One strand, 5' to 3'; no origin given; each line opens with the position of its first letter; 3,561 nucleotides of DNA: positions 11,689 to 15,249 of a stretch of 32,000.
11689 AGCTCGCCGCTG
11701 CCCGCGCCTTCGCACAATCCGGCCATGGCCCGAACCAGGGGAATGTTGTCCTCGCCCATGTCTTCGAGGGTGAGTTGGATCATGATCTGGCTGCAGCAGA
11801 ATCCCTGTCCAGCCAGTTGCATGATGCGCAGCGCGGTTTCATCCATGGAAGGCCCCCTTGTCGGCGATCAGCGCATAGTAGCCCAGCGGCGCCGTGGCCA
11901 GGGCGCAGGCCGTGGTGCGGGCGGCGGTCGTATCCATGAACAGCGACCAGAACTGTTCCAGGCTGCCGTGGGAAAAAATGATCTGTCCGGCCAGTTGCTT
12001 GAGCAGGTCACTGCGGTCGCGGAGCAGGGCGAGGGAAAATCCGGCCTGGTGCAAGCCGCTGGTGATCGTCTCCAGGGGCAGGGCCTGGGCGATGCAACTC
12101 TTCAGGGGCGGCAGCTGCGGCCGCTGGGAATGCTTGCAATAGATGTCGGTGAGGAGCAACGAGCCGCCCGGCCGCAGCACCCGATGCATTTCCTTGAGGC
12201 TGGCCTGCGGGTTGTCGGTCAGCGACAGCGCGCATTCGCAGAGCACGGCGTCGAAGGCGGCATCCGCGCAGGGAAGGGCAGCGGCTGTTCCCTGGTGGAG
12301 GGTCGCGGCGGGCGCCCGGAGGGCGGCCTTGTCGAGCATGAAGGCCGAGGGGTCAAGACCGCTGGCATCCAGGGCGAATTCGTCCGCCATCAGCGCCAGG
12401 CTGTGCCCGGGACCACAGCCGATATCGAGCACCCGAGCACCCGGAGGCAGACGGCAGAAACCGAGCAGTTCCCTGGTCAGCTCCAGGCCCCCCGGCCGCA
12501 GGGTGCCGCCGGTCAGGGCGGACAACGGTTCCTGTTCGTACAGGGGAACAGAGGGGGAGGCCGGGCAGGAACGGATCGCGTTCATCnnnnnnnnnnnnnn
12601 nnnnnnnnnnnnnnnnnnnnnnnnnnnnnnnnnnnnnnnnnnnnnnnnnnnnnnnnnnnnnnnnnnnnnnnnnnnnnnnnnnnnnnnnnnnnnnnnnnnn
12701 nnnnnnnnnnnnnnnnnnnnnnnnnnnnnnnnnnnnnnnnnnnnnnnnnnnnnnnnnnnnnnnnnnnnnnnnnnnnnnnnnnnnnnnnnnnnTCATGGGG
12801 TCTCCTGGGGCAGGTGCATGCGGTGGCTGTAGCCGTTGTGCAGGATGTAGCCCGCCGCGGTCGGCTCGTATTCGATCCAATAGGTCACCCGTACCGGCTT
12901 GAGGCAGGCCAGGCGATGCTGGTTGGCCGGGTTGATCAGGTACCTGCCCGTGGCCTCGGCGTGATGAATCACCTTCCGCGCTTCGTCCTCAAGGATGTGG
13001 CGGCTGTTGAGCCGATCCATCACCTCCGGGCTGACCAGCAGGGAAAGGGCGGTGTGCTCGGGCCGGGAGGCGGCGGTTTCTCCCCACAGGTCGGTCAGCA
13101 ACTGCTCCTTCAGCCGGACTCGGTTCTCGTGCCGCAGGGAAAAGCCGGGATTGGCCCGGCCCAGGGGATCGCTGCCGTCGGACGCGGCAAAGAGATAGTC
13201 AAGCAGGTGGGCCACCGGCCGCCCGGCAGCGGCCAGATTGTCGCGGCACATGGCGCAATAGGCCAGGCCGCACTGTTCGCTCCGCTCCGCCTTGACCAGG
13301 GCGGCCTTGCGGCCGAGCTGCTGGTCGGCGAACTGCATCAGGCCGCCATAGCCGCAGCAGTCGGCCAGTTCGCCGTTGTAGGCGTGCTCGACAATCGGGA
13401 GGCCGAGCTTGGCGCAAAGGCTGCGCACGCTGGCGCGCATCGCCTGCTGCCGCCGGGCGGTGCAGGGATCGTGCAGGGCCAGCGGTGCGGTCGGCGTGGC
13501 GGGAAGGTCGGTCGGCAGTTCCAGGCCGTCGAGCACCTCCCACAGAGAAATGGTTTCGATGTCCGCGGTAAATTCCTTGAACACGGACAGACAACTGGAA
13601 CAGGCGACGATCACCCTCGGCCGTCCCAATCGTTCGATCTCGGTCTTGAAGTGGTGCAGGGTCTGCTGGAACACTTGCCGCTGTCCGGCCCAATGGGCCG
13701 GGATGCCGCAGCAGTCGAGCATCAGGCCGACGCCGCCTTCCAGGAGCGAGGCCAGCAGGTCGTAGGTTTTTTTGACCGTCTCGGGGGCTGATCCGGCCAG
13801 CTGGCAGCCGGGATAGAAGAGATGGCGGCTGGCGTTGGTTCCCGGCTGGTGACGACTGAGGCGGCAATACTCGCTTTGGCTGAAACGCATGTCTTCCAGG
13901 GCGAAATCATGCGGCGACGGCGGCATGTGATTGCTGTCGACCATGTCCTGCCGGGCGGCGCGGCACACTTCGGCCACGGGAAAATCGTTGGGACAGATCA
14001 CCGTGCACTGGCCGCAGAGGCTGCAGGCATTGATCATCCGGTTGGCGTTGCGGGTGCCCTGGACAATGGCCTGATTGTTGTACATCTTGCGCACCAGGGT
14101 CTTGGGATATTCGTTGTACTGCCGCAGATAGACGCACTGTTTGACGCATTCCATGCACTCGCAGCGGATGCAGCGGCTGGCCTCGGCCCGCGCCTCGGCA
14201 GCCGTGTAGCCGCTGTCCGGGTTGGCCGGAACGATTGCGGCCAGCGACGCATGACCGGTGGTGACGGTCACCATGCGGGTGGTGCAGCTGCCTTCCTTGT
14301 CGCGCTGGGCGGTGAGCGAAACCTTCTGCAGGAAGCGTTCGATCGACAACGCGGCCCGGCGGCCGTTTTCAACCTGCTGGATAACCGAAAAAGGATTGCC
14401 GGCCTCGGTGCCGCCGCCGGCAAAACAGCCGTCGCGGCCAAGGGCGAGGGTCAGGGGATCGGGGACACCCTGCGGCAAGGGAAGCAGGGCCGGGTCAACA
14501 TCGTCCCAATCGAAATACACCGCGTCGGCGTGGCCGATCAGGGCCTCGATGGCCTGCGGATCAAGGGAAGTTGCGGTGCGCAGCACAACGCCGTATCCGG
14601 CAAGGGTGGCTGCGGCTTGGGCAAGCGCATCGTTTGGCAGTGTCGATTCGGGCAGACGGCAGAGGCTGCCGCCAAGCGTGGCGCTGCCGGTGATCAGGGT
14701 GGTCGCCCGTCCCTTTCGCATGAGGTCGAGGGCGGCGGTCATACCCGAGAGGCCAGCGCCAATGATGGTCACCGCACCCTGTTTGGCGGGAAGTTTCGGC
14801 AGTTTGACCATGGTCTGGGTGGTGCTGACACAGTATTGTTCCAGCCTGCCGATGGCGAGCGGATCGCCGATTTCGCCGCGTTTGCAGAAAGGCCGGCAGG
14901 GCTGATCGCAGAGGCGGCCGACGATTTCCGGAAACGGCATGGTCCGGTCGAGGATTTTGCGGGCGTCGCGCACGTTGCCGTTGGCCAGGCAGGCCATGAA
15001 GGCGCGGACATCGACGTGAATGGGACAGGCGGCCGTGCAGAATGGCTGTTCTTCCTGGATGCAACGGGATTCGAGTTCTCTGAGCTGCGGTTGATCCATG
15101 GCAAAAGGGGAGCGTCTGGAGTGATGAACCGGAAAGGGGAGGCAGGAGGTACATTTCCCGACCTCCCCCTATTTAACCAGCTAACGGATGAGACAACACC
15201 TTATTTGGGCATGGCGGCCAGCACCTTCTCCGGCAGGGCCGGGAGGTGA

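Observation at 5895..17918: Nine-gene, translationally coupled accessory module welded to a Mop-type aldehyde oxidoreductase; most genes are unexplained by known Moco biosynthesis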

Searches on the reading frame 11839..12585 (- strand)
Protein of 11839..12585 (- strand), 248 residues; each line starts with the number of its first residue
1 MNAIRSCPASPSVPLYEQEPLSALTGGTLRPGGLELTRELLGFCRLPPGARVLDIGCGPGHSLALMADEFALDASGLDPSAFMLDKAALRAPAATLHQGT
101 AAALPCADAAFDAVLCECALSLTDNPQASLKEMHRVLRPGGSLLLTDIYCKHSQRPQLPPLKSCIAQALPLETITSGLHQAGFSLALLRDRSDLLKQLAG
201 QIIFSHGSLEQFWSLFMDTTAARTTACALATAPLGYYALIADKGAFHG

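Call 5: search_protein_families(library=ncbifam, proteins=[window:11839-12585:-], max_evalue=0.001)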
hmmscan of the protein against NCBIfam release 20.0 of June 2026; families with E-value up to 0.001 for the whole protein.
window:11839-12585:- (248 aa): 37 families (the best 25 are shown)
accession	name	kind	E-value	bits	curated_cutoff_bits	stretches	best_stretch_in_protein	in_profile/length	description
NF045667.1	MTase_DVU1556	equivalog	6.1e-70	235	155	1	28-241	2-212/213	DVU_1556 family methyltransferase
NF047649.1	MTase_UXPK_star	exception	8.3e-17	61.1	460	1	44-188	73-228/283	methyltransferase/UXPK-star double selenoprotein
NF008823.0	PRK11873.1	subfamily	1.6e-16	60.6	263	1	43-194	72-234/272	arsenite methyltransferase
NF043040.1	corrin_prot_MT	hypoth_equivalog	7.6e-15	54.9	180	1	48-148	41-150/216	corrinoid protein-associated methyltransferase CpaM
TIGR01934.1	MenG_MenH_UbiE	subfamily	2.8e-14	52.9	158.35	1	48-151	39-147/223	ubiquinone/menaquinone biosynthesis methyltransferase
NF041537.1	ArsM_AhpD_UU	exception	3.5e-14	52.4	510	1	46-184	74-223/345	arsenite methyltransferase/AhpD domain selenoprotein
NF001241.0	PRK00216.1-2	equivalog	5.4e-14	52.4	327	1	44-148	47-150/231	demethylmenaquinone methyltransferase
NF007610.0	PRK10258.1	equivalog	3e-13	49.7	342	1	50-148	44-141/251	malonyl-ACP O-methyltransferase BioC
NF001244.0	PRK00216.1-5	equivalog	1.1e-12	47.8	216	1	48-152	48-160/236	bifunctional demethylmenaquinone methyltransferase/2-methoxy-6-polyprenyl-1,4-benzoquinol methylase UbiE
TIGR02072.1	BioC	equivalog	2.7e-12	47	184.95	1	50-148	36-135/244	malonyl-ACP O-methyltransferase BioC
NF041536.1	ArsM_DUF2284_UU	exception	2.8e-12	45.8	575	1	45-184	73-223/459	arsenite methyltransferase/DUF2284 domain selenoprotein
NF040539.1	AST_met_ArsM_2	exception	3.6e-11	43.4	240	1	49-186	57-208/262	putative arsinothricin biosynthesis methyltransferase ArsM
NF045825.1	FAmtase_mtf2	equivalog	3.5e-10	39.5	400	1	49-152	59-165/248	fatty-acid O-methyltransferase Mtf2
TIGR02081.1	metW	equivalog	2.2e-09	37.2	189.5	1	46-137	11-102/194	methionine biosynthesis protein MetW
NF038099.1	AsSugarArsM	exception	9.9e-09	34.8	400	1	95-191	119-221/321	arsenosugar biosynthesis arsenite methyltransferase ArsM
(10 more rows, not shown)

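Call 6: search_protein_families(library=pfam, proteins=[window:11839-12585:-], max_evalue=0.001)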
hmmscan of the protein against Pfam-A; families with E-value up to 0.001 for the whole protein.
window:11839-12585:- (248 aa): 12 families
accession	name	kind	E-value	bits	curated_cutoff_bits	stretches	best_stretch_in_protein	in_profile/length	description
PF08241.18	Methyltransf_11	-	4.5e-21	75.7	21.2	1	53-144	1-94/95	Methyltransferase domain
PF13649.12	Methyltransf_25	-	3.3e-20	73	27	1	52-141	1-97/97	Methyltransferase domain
PF13847.12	Methyltransf_31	-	5.3e-18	65.5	27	1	49-153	4-114/145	Methyltransferase domain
PF13489.12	Methyltransf_23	-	3e-14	53.5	27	1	45-154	19-124/164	Methyltransferase domain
PF08242.18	Methyltransf_12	-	3.1e-14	53.9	30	1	53-143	1-98/98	Methyltransferase domain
PF07021.18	MetW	-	1.6e-09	38.1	21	1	46-137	11-102/193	Methionine biosynthesis protein MetW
PF01209.24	Ubie_methyltran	-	2.7e-07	30.6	20.1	1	48-146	47-152/233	ubiE/COQ5 methyltransferase family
PF02353.26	CMAS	-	0.00012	21.9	27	0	40-153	54-172/273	Mycolic acid cyclopropane synthetase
PF05148.21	Methyltransf_8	-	0.00016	22.1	27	1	89-152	101-163/219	Hypothetical methyltransferase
PF08003.17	Methyltransf_9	-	0.00017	21.1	23.8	1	50-151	117-223/315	Protein of unknown function (DUF1698)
PF03141.22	Methyltransf_29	-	0.00022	20.4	23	1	52-146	121-218/506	Putative S-adenosyl-L-methionine-dependent methyltransferase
PF20922.3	Anamorsin_N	-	0.0008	19.6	27.1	0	108-154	49-96/163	Anamorsin, N-terminal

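Call 97: search_solved_structures(query=window:11839-12585:-, max_evalue=0.000001, show_alignments=3)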
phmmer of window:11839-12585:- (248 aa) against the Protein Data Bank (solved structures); distinct sequences matched with E-value up to 0.000001: 29.
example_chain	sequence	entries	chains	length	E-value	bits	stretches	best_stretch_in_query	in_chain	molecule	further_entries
5wp5_A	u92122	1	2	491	1.8e-14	57.1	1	27-199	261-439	Phosphomethylethanolamine N-methyltransferase 2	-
5wp4_A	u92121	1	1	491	4.8e-14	55.7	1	27-199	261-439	Phosphoethanolamine N-methyltransferase 1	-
2gs9_A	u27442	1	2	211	2.6e-11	46.8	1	41-145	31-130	Hypothetical protein TT1324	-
3bus_A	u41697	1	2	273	4.7e-11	45.9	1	35-148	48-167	Methyltransferase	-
5eg5_A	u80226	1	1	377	3.3e-10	43.1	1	101-184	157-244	Arsenic methyltransferase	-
4kw7_A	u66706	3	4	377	3.3e-10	43.1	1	101-184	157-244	Arsenic methyltransferase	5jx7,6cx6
4fr0_A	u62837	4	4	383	3.5e-10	43.1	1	101-184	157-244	Arsenic methyltransferase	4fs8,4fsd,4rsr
8zc8_A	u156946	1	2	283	7.4e-10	42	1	40-154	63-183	MitM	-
21zq_A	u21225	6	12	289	7.9e-10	41.9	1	40-154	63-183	MitM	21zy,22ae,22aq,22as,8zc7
6uak_A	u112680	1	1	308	9e-10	41.7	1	41-143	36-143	SAM dependent methyltransferase LahSB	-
1xxl_A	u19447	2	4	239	1.1e-09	41.4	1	50-151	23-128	YcgJ protein | ycgJ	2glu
4pne_A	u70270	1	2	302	9.2e-09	38.4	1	46-154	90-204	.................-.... protein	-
7v6h_A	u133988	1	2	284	1.2e-08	38.1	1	36-190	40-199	Cyclopropane fatty-acyl-phospholipid synthase-like methyltransferase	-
8ys9_A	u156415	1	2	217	1.4e-08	37.8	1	45-146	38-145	Phosphatidylethanolamine N-methyltransferase/phosphatidyl-N-methylethanolamine N-methyltra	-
3mgg_A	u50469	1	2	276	2.8e-08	36.8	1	45-145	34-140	Methyltransferase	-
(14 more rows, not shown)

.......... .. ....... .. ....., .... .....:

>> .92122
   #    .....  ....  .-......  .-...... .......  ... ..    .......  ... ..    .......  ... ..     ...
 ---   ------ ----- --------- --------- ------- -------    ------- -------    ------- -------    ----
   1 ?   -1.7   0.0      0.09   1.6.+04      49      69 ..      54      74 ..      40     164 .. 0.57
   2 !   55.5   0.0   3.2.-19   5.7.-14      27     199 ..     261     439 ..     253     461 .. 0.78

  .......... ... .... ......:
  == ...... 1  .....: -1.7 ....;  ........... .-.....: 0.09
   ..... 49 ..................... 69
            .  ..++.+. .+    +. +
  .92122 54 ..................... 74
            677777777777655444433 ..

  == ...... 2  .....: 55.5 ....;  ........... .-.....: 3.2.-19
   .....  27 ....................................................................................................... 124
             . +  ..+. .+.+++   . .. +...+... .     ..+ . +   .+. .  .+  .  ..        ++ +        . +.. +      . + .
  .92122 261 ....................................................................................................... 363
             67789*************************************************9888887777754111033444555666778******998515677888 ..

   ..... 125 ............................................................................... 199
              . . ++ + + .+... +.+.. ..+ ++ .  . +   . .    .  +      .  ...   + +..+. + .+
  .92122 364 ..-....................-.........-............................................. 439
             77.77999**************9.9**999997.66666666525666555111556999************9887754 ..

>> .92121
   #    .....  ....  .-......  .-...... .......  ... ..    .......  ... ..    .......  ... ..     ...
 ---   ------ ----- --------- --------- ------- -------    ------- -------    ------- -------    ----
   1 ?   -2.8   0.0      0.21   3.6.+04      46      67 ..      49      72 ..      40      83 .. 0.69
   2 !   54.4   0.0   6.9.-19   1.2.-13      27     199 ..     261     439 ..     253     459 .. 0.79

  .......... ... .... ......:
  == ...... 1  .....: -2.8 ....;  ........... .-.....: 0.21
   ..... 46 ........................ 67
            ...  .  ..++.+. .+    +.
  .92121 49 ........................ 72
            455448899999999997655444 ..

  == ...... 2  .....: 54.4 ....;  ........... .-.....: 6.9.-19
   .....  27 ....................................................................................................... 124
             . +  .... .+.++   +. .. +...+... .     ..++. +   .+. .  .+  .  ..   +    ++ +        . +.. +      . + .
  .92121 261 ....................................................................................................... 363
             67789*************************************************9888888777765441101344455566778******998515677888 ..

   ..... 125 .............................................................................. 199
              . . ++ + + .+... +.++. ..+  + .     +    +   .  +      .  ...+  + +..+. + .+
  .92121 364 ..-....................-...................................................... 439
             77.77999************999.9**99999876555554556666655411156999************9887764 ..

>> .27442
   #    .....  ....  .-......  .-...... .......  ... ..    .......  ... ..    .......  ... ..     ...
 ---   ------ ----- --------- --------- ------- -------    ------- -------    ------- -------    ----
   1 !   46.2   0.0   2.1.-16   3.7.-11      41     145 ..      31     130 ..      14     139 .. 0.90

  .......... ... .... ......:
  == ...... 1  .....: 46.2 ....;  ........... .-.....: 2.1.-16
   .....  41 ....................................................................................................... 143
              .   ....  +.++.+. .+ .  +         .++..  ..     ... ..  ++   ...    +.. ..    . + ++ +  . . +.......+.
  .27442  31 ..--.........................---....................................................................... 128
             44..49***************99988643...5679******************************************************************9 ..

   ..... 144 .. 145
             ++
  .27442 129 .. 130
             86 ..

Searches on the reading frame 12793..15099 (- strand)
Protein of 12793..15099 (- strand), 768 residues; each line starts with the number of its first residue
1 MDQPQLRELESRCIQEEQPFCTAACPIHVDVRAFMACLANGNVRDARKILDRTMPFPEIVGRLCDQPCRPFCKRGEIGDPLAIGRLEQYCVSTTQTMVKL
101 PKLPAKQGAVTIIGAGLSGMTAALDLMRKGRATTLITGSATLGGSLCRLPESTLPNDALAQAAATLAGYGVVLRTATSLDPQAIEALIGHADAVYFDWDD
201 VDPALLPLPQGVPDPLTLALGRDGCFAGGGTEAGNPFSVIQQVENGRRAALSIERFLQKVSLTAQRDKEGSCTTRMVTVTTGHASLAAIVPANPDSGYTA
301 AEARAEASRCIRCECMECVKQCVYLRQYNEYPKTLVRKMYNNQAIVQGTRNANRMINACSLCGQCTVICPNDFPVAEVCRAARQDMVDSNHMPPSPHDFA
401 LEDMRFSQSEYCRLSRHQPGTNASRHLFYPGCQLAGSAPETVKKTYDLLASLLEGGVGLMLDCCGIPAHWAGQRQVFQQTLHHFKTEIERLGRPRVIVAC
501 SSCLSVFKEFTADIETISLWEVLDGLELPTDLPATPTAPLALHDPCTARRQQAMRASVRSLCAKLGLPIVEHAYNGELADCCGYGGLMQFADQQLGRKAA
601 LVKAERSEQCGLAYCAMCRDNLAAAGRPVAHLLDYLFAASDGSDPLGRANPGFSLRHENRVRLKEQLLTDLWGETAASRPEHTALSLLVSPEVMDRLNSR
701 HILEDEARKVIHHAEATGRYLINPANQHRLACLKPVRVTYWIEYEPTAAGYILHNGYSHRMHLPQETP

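Call 5: search_protein_families(library=ncbifam, proteins=[window:12793-15099:-], max_evalue=0.001)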
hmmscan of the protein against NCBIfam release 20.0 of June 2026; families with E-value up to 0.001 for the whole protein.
window:12793-15099:- (768 aa): 24 families
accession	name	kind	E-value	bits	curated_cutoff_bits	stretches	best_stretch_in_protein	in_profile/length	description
NF045663.1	diclust_near_Sec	equivalog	3.2e-301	1001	530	1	2-763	1-757/759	pyridine nucleotide-disulfide oxidoreductase/dicluster-binding protein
NF009410.0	PRK12771.1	subfamily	9e-38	130.2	516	2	11-196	40-229/566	NAD(P)-binding protein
NF009454.0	PRK12814.1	equivalog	6.6e-31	107.4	916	1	19-196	102-284/657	putative NADPH-dependent glutamate synthase small subunit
NF009414.0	PRK12778.1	equivalog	3.7e-27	94.9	1103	1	11-176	329-501/752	bifunctional dihydroorotate dehydrogenase B NAD binding subunit/NADPH-dependent glutamate synthase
TIGR01316.1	gltA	equivalog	3e-25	88.9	471.75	1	12-196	27-224/449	NADPH-dependent glutamate synthase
NF010590.0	PRK13984.1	equivalog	5.3e-24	84.3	946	1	11-195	190-378/611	putative oxidoreductase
NF009413.0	PRK12775.1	equivalog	2.3e-21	75.4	1895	1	6-205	327-532/1006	putative trifunctional 2-polyprenylphenol hydroxylase/glutamate synthase subunit beta/ferritin domain-containing protein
TIGR01318.1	gltD_gamma_fam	subfamily_domain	1.8e-20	73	482.95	1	6-196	35-232/467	glutamate synthase, small subunit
TIGR03315.1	Se_ygfK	equivalog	7.5e-18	63.4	835.3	1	21-179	447-610/1012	putative selenate reductase subunit YgfK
TIGR01317.1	GOGAT_sm_gam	subfamily_domain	3e-17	62.7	447.7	1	2-180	33-217/485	glutamate synthase small subunit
NF009408.0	PRK12769.1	equivalog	2.1e-14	52.6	1003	1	5-195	219-417/659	formate-dependent uric acid utilization protein AegA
NF009451.0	PRK12809.1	equivalog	9.8e-12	43.9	1154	1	11-168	208-372/639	formate-dependent uric acid utilization protein YgfT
NF009415.0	PRK12779.1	equivalog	9.8e-12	43.6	1519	1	20-160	209-360/944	putative bifunctional glutamate synthase subunit beta/2-polyprenylphenol hydroxylase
NF004898.0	PRK06259.1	equivalog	6.9e-11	41.4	385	1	307-606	133-443/488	fumarate reductase (CoM/CoB) subunit TfrB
NF045670.1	quin_L_LdhH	equivalog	6e-10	38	800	1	420-511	463-556/706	L-lactate dehydrogenase (quinone) large subunit LdhH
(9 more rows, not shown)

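Call 6: search_protein_families(library=pfam, proteins=[window:12793-15099:-], max_evalue=0.001)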
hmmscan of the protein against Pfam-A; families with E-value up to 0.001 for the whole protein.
window:12793-15099:- (768 aa): 6 families
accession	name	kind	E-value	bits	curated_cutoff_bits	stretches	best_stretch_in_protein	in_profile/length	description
PF14691.11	Fer4_20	-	5.4e-21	75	25.8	1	11-96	22-110/113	Dihydroprymidine dehydrogenase domain II, 4Fe-4S cluster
PF13534.11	Fer4_17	-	3.7e-13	50.3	22.2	1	309-373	1-60/61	4Fe-4S dicluster domain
PF02754.22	CCG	-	2.8e-09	37.4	20.6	1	427-507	2-84/85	Cysteine-rich domain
PF13183.11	Fer4_8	-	8.1e-08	33.1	27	1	306-372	1-67/68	4Fe-4S dicluster domain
PF12831.13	FAD_oxidored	-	0.00012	21.9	27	1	110-146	2-38/416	FAD dependent oxidoreductase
PF13187.11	Fer4_9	-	0.0002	21.7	27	1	310-372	2-50/52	4Fe-4S dicluster domain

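Call 48: search_solved_structures(query=window:12793-15099:-, max_evalue=0.001)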
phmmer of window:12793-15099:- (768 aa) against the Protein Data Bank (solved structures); distinct sequences matched with E-value up to 0.001: 13.
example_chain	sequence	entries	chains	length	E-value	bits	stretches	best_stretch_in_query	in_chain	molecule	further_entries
9n5u_A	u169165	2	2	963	5e-26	94.3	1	21-196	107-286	NfnA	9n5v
9bov_A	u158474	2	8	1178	3.8e-24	88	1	18-195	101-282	Molybdopterin oxidoreductase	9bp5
8oh5_C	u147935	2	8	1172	7e-20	73.9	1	18-196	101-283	Formate dehydrogenase-O, major subunit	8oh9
5vj7_A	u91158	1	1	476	1.7e-19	72.6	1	6-205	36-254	Oxidoreductase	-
5jca_L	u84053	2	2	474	7.3e-19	70.6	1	6-209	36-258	NADH-dependent Ferredoxin:NADP Oxidoreductase (NfnI) subunit alpha | NADH-dependent Ferredoxin:NADP Oxidoreductase subunit alpha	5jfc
4ylf_B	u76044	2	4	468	8.9e-18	67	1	8-209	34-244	Dihydropyrimidine dehydrogenase subunit A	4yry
2vdc_G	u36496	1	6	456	1.9e-13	52.6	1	7-173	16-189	GLUTAMATE SYNTHASE [NADPH] SMALL CHAIN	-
6s6s_G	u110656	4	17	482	2.2e-13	52.4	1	7-173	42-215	Glutamate synthase [NADPH] small chain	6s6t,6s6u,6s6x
7mfm_I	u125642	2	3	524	6.7e-10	40.9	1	21-175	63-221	Glutamate synthase (NADPH) small chain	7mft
9ojn_A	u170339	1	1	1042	4.5e-07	31.6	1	425-611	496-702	Iron-sulfur-binding reductase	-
7m31_A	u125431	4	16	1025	5.5e-07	31.3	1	6-179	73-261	Dihydropyrimidine dehydrogenase [NADP(+)]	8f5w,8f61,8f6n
1gt8_A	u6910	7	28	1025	5.5e-07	31.3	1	6-179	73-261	DIHYDROPYRIMIDINE DEHYDROGENASE | Dihydropyrimidine dehydrogenase [NADP(+)]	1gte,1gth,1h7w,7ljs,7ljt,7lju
1h7x_A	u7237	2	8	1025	5.5e-07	31.3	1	6-179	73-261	DIHYDROPYRIMIDINE DEHYDROGENASE | Dihydropyrimidine dehydrogenase [NADP(+)]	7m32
